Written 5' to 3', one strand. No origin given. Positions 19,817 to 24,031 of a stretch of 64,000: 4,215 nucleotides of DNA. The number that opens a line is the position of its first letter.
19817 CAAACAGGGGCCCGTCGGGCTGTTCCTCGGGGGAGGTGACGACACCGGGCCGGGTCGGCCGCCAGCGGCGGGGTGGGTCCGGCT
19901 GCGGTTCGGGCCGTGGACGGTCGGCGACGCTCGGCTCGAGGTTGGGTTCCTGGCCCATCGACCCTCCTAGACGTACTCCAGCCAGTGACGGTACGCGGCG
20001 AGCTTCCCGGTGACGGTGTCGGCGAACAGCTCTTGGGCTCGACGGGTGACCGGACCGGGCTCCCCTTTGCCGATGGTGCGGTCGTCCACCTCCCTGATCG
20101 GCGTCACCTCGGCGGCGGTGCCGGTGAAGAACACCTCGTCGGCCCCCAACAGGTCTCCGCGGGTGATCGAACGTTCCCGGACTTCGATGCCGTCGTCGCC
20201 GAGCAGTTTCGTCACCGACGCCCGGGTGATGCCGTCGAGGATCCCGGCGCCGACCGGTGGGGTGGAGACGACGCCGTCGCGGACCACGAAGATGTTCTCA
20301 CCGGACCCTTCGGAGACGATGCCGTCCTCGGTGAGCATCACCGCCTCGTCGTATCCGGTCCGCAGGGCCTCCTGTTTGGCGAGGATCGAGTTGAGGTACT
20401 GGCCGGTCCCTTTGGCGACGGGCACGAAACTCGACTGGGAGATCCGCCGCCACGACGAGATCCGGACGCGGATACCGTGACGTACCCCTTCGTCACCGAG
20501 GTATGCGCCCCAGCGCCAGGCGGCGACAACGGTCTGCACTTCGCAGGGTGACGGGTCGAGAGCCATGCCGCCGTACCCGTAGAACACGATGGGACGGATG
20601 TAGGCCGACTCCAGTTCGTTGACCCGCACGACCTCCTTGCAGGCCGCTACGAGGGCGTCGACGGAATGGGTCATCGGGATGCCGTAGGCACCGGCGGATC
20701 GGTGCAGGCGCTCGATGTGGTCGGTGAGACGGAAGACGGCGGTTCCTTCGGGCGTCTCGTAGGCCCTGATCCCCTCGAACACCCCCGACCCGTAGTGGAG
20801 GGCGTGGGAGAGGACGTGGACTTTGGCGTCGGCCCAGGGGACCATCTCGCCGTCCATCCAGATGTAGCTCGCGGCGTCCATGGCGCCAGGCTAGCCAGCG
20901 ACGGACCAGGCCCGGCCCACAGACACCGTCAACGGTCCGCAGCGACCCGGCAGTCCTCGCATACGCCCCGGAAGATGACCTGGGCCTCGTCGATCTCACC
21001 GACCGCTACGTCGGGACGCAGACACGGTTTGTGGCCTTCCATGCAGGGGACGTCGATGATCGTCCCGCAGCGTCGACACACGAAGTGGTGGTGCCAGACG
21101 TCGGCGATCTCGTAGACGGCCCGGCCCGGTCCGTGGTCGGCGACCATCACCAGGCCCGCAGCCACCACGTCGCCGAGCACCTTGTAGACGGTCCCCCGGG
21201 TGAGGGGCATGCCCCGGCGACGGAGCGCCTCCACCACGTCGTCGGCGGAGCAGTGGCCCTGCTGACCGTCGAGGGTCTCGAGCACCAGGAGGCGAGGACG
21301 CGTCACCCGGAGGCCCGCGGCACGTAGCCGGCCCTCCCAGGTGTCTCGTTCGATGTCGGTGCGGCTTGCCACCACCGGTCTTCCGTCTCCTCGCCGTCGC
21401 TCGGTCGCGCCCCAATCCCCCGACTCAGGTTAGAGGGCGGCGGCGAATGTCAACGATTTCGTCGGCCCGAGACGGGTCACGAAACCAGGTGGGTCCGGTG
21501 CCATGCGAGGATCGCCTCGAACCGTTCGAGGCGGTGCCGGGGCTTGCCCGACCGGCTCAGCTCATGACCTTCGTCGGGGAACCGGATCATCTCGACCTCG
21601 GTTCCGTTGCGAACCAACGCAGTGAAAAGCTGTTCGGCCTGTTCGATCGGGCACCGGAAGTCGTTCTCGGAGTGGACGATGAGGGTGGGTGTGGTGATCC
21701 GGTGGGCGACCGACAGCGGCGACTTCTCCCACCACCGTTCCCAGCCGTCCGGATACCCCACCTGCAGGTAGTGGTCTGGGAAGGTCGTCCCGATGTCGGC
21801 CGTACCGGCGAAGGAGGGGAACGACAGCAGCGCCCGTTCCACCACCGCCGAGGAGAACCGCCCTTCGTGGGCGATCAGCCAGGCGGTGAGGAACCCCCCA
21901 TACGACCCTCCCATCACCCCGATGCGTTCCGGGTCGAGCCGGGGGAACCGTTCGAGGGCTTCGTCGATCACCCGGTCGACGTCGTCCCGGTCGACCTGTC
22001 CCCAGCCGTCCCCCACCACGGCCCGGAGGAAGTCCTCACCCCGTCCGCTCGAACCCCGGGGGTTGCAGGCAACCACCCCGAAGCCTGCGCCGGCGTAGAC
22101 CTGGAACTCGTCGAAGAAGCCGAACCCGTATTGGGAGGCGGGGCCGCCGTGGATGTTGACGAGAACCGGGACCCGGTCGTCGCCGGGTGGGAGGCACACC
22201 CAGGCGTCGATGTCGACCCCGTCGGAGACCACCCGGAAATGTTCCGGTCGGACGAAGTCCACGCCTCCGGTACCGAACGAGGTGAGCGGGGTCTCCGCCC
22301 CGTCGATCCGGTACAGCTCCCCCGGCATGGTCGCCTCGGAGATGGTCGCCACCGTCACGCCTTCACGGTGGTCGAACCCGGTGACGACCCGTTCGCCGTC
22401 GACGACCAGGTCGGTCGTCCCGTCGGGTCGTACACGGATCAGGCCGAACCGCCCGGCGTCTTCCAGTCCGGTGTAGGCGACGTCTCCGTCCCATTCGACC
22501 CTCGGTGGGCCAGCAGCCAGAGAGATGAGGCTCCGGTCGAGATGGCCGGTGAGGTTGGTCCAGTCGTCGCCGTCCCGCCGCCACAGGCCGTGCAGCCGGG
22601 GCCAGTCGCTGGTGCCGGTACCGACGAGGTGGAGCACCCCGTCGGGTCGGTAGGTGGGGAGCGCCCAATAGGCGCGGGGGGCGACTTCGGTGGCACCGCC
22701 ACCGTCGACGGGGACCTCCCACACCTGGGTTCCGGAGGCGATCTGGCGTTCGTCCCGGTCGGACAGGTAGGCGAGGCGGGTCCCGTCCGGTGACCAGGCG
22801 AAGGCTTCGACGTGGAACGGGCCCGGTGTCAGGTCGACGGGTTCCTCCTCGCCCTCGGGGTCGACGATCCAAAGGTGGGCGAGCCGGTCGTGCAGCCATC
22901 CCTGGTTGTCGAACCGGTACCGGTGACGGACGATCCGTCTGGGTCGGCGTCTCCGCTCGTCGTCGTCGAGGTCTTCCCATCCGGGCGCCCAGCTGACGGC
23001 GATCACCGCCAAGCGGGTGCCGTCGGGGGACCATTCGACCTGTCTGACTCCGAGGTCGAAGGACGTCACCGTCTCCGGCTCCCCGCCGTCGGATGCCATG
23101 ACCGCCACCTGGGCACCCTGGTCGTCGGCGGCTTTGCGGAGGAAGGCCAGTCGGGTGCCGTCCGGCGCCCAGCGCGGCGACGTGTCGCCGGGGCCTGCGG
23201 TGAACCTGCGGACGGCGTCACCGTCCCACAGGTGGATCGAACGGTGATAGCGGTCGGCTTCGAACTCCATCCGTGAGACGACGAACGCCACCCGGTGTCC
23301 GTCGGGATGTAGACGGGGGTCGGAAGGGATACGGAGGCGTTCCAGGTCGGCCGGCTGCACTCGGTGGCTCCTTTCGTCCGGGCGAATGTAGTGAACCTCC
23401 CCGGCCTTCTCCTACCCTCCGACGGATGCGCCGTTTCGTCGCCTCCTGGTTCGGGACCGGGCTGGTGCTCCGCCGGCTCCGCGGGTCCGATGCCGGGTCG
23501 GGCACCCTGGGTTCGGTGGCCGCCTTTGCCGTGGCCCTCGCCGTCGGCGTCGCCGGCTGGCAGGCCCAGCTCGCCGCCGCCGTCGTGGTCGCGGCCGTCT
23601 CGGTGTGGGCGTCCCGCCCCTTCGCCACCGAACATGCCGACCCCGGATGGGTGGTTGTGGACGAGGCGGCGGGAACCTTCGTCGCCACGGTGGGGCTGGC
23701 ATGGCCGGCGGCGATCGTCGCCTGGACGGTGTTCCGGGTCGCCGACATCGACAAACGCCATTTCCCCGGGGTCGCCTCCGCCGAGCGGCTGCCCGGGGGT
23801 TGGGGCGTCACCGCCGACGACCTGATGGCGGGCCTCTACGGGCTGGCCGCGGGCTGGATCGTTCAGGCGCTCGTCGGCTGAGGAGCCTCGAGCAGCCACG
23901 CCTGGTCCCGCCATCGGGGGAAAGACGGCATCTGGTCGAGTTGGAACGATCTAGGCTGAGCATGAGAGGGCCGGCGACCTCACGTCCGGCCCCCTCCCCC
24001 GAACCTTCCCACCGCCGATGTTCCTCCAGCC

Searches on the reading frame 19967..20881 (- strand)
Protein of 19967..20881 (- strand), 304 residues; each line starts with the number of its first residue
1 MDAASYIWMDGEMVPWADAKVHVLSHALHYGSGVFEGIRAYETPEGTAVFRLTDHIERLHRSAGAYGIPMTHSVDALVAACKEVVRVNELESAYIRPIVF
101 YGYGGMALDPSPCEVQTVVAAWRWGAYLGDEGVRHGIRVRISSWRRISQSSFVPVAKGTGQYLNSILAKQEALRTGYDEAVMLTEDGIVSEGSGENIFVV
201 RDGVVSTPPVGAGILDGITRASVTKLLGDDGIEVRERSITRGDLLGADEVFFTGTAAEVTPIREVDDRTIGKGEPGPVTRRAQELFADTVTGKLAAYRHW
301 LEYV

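Call 10: search_protein_families(library=pfam, proteins=[window:19967-20881:-])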
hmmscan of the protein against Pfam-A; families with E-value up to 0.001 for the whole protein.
window:19967-20881:- (304 aa): 1 family
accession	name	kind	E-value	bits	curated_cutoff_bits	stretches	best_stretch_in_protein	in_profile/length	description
PF01063.24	Aminotran_4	-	1.2e-55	189.2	28.5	1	33-265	1-223/223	Amino-transferase class IV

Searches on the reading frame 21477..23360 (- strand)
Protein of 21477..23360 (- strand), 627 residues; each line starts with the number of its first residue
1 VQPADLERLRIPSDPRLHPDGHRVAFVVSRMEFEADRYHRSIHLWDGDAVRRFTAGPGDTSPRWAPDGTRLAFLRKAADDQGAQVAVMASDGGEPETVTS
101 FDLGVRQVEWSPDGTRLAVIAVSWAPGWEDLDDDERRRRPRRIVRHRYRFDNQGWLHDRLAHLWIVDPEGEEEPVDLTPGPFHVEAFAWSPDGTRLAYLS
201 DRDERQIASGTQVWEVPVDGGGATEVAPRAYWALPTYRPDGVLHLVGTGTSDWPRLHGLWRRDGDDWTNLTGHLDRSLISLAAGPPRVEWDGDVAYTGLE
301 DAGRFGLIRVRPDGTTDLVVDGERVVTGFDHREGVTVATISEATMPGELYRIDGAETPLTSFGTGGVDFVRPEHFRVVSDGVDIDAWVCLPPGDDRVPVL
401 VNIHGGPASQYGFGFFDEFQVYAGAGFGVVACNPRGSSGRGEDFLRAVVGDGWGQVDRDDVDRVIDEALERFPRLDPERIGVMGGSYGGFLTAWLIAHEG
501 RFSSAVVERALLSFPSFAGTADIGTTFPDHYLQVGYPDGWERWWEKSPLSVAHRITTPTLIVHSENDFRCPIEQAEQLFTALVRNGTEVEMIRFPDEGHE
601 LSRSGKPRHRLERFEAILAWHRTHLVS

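Call 10: search_protein_families(library=pfam, proteins=[window:21477-23360:-])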
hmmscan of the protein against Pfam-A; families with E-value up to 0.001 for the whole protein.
window:21477-23360:- (627 aa): 10 families
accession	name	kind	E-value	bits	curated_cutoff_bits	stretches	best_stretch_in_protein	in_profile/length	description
PF00326.27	Peptidase_S9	-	1.2e-43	149.5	22.6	1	415-625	3-210/213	Prolyl oligopeptidase family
PF07676.18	PD40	-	1.2e-20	73.4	20.9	2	175-211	2-34/38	WD40-like Beta Propeller Repeat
PF00561.26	Abhydrolase_1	-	3.3e-09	37.2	25.8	0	398-507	1-99/245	alpha/beta hydrolase fold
PF02129.25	Peptidase_S15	-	6.3e-07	29.8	23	0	380-499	1-115/262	X-Pro dipeptidyl-peptidase (S15 family)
PF12146.15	Hydrolase_4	-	3.3e-06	27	27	0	551-600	186-233/239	Serine aminopeptidase, S33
PF01738.24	DLH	-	4.1e-06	27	21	1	467-607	86-194/217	Dienelactone hydrolase family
PF05448.18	AXE1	-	1.7e-05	24.2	21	1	380-499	65-197/321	Acetyl xylan esterase (AXE1)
PF20434.5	BD-FAE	-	4.5e-05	23.5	26.8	0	546-582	179-215/215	BD-FAE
PF00930.27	DPPIV_N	-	0.00017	20.8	22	0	183-203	44-64/354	Dipeptidyl peptidase IV (DPP IV) N-terminal region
PF07859.19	Abhydrolase_3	-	0.00061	20.1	25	0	474-600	67-207/210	alpha/beta hydrolase fold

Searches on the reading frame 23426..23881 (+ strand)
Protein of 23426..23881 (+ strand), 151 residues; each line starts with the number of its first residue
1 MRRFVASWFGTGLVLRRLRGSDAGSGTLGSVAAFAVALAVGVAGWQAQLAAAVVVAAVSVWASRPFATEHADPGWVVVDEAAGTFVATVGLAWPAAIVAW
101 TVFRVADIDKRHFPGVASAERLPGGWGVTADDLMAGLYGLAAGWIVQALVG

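Call 10: search_protein_families(library=pfam, proteins=[window:23426-23881:+])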
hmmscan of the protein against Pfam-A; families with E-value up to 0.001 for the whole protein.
window:23426-23881:+ (151 aa): 1 family
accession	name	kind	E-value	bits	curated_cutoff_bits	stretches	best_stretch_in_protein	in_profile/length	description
PF04608.18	PgpA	-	4.2e-24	85.5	28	1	5-146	2-140/141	Phosphatidylglycerophosphatase A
